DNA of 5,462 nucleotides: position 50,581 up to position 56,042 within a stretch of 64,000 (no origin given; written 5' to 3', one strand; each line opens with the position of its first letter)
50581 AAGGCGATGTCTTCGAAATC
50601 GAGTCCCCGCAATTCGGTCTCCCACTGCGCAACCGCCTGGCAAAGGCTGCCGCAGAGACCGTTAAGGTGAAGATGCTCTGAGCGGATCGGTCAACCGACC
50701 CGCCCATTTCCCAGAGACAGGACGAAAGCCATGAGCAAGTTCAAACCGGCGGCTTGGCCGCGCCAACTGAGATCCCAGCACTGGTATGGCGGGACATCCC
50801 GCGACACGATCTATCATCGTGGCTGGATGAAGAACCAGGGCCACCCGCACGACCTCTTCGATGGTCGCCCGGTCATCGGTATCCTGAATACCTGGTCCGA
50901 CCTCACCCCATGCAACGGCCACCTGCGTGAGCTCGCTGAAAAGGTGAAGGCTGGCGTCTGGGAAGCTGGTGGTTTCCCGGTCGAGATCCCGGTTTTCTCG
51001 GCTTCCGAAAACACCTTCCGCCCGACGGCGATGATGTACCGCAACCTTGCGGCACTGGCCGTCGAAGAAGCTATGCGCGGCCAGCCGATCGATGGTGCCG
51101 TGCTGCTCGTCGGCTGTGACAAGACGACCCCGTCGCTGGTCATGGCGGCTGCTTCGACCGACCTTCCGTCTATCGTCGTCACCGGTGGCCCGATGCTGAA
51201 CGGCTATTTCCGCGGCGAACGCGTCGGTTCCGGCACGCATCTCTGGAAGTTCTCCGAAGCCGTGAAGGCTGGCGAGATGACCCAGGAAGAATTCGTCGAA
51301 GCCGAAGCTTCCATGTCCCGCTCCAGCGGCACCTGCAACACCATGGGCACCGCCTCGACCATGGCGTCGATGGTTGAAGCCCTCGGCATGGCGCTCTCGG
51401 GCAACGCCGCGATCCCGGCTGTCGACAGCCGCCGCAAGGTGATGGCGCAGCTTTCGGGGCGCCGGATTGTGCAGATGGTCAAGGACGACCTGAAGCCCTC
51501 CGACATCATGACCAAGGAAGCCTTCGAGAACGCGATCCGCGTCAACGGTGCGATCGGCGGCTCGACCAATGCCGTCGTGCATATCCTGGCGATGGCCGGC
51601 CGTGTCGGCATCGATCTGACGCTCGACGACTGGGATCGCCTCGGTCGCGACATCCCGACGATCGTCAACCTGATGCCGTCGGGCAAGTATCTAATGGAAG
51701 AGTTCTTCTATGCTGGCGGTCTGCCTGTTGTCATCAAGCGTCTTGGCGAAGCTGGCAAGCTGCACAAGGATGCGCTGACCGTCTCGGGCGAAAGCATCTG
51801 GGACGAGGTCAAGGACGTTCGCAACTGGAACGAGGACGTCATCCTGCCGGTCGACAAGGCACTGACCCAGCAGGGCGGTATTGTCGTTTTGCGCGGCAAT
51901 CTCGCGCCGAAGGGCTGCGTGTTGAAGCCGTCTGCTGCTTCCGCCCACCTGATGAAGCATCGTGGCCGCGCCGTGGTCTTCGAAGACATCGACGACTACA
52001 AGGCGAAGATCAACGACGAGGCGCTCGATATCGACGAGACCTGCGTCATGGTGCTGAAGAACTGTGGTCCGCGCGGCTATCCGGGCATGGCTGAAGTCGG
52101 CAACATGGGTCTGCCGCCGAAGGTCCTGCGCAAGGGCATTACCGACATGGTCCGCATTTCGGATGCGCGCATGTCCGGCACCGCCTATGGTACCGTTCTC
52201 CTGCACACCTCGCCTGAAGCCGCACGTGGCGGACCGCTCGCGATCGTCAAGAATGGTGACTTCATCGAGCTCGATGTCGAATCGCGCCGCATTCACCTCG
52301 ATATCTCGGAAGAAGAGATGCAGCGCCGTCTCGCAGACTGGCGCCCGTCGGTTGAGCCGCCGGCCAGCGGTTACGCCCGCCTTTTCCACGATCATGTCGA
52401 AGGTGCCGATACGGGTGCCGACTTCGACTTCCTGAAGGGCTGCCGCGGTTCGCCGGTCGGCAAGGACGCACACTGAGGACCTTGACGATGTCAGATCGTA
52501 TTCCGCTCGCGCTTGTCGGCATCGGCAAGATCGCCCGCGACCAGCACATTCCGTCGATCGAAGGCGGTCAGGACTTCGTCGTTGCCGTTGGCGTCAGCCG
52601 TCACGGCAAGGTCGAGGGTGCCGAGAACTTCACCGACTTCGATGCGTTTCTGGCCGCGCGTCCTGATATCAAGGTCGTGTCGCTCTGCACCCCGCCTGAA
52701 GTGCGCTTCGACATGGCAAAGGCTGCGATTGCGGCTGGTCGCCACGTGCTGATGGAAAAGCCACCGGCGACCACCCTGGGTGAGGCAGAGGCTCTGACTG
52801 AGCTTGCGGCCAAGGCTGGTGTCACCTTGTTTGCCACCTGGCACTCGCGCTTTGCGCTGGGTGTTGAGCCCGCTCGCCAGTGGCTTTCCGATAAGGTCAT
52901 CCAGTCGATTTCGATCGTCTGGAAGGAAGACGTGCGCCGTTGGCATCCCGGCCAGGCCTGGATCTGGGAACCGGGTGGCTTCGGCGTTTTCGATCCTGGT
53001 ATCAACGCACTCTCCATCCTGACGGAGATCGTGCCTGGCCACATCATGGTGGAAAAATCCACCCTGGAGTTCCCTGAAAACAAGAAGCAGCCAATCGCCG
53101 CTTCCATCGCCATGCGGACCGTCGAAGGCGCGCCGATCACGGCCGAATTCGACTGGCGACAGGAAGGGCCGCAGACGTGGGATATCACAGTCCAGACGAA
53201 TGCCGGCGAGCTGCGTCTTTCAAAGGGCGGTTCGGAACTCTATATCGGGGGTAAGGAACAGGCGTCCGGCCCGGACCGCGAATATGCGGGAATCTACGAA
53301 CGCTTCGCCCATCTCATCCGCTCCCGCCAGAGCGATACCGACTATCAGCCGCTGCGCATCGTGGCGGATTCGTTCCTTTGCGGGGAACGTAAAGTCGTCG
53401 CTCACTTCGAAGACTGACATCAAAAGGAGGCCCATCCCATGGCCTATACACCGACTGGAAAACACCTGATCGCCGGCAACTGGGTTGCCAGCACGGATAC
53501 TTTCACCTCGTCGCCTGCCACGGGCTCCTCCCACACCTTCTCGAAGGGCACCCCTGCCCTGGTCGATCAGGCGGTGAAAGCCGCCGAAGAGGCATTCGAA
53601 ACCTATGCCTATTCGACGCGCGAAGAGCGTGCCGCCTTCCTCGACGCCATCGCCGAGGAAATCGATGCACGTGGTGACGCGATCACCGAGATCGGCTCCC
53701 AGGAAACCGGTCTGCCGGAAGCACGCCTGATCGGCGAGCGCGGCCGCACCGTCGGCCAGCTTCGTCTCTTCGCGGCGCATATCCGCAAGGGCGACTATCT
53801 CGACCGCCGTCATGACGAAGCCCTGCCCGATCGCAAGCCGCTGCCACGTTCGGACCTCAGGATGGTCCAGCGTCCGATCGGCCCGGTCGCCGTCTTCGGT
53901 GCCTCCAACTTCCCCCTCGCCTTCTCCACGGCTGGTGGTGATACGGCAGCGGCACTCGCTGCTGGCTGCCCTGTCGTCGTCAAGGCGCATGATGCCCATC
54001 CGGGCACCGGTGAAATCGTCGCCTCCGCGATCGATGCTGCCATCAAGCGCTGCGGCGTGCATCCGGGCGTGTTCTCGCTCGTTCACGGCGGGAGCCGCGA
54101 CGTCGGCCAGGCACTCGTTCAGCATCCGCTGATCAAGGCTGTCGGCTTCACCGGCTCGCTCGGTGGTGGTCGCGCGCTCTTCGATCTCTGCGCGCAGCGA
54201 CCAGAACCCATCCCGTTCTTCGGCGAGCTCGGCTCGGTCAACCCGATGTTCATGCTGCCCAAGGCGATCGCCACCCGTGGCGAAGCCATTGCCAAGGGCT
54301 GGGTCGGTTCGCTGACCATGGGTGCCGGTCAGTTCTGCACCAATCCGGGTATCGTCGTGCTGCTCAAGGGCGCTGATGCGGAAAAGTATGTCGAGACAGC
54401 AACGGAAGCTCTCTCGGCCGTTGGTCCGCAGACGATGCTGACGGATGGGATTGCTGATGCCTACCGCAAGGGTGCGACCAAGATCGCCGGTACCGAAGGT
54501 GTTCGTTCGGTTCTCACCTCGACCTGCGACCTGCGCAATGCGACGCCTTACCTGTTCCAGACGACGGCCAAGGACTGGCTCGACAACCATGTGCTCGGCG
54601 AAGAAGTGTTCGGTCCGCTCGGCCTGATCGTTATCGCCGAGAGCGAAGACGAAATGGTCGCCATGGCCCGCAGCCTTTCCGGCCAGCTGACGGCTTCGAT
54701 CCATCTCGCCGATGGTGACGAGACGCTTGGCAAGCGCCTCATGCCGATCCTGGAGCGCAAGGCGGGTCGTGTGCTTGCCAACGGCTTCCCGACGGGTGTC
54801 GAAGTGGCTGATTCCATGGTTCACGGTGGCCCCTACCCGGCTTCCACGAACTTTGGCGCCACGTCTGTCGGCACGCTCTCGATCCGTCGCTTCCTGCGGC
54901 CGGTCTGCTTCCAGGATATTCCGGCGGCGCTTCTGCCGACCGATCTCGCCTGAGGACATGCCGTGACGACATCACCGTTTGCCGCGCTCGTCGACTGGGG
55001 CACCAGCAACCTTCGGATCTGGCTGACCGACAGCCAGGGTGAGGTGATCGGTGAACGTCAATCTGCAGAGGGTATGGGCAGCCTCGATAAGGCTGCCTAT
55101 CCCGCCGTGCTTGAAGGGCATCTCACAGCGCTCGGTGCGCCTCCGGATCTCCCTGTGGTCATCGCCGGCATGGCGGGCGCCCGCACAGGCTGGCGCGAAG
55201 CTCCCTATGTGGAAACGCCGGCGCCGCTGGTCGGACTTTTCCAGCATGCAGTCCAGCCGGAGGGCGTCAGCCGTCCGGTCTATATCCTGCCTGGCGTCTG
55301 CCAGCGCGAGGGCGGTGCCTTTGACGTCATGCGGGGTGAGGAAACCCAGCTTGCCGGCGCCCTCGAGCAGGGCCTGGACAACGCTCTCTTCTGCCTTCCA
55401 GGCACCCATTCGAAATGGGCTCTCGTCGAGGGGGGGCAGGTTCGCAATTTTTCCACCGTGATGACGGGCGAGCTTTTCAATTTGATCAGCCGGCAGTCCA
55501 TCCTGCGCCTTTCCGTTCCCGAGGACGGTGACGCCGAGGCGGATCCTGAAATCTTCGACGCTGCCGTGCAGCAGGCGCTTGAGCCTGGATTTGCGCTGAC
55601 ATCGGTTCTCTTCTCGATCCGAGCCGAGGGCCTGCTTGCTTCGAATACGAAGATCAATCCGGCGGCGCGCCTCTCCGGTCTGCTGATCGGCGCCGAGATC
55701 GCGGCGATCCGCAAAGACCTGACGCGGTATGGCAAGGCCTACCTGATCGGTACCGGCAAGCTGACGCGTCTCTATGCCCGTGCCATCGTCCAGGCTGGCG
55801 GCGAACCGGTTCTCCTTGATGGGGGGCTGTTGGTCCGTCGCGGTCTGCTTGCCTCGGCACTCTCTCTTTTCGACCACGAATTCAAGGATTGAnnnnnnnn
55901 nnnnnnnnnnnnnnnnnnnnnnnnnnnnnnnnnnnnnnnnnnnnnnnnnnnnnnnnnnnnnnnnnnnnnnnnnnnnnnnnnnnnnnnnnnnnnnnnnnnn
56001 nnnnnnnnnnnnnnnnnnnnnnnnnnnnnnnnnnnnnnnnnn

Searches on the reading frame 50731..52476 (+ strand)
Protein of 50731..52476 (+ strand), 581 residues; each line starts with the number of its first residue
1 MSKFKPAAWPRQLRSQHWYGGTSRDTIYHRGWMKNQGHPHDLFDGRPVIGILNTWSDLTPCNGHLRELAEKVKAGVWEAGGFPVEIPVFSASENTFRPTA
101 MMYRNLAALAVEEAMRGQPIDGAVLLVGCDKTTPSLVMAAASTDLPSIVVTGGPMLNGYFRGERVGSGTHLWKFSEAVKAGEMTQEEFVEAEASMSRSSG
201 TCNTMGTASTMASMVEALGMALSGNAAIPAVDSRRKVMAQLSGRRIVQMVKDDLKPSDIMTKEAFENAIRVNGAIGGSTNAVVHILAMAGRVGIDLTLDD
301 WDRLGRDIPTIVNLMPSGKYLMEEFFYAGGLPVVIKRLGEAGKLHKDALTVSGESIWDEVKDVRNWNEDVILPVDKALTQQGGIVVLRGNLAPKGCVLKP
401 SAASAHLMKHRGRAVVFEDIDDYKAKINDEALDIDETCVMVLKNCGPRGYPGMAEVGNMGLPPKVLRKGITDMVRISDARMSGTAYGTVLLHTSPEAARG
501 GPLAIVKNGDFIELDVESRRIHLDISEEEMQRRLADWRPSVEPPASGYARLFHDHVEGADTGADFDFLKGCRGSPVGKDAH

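Call 73: search_protein_families(library=pfam, proteins=[window:50731-52476:+])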
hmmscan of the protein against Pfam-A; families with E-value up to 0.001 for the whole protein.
window:50731-52476:+ (581 aa): 2 families
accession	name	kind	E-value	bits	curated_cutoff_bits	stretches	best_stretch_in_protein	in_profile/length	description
PF00920.27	ILVD_EDD_N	-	1.9e-113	379.3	27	1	46-358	1-315/316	Dihydroxy-acid/6-phosphogluconate dehydratase N-terminal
PF24877.1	ILV_EDD_C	-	4.7e-61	206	27.7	1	369-563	1-191/191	Dihydroxy-acid/6-phosphogluconate dehydratase C-terminal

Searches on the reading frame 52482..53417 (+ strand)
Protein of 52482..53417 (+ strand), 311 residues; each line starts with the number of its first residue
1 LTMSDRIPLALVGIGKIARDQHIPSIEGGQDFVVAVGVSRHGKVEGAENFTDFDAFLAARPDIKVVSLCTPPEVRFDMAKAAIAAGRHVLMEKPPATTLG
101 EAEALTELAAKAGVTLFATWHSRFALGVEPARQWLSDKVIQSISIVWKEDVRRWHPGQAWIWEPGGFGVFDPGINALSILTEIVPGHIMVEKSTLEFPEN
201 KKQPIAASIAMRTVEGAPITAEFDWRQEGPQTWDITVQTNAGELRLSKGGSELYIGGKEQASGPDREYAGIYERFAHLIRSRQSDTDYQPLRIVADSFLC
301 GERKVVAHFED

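Call 73: search_protein_families(library=pfam, proteins=[window:52482-53417:+])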
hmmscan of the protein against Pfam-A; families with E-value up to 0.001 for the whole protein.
window:52482-53417:+ (311 aa): 1 family
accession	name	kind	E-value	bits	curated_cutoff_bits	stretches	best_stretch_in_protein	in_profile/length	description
PF01408.29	GFO_IDH_MocA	-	4.8e-18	66.4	24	1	10-117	4-117/120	Oxidoreductase family, NAD-binding Rossmann fold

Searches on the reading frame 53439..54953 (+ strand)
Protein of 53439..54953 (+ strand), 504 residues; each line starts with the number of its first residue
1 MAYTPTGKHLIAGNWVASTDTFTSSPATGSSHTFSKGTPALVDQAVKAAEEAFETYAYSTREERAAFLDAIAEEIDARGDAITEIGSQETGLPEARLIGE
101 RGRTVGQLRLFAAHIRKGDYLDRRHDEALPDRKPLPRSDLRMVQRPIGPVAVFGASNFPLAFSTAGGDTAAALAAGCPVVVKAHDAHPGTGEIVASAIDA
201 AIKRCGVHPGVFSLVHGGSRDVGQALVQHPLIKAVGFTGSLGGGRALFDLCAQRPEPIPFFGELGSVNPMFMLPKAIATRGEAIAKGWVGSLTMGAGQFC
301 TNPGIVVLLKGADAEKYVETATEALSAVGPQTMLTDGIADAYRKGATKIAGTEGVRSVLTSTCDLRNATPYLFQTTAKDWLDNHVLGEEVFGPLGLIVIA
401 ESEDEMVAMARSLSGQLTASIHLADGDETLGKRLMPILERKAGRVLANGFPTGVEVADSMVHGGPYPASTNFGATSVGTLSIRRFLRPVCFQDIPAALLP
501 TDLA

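Call 10: search_protein_families(library=pfam, proteins=[window:53439-54953:+])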
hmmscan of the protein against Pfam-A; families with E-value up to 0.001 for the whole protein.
window:53439-54953:+ (504 aa): 1 family
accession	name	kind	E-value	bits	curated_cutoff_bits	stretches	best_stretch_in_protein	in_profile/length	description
PF00171.27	Aldedh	-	1.3e-50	172.8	23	1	23-457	11-432/461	Aldehyde dehydrogenase family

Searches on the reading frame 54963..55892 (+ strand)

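Call 10: search_protein_families(library=pfam, proteins=[window:54963-55892:+])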
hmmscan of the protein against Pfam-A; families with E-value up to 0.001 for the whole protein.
window:54963-55892:+ (309 aa): 1 family
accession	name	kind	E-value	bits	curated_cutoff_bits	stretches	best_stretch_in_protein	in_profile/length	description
PF05035.17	DGOK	-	2.5e-86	289.6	25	1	11-296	1-279/281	2-keto-3-deoxy-galactonokinase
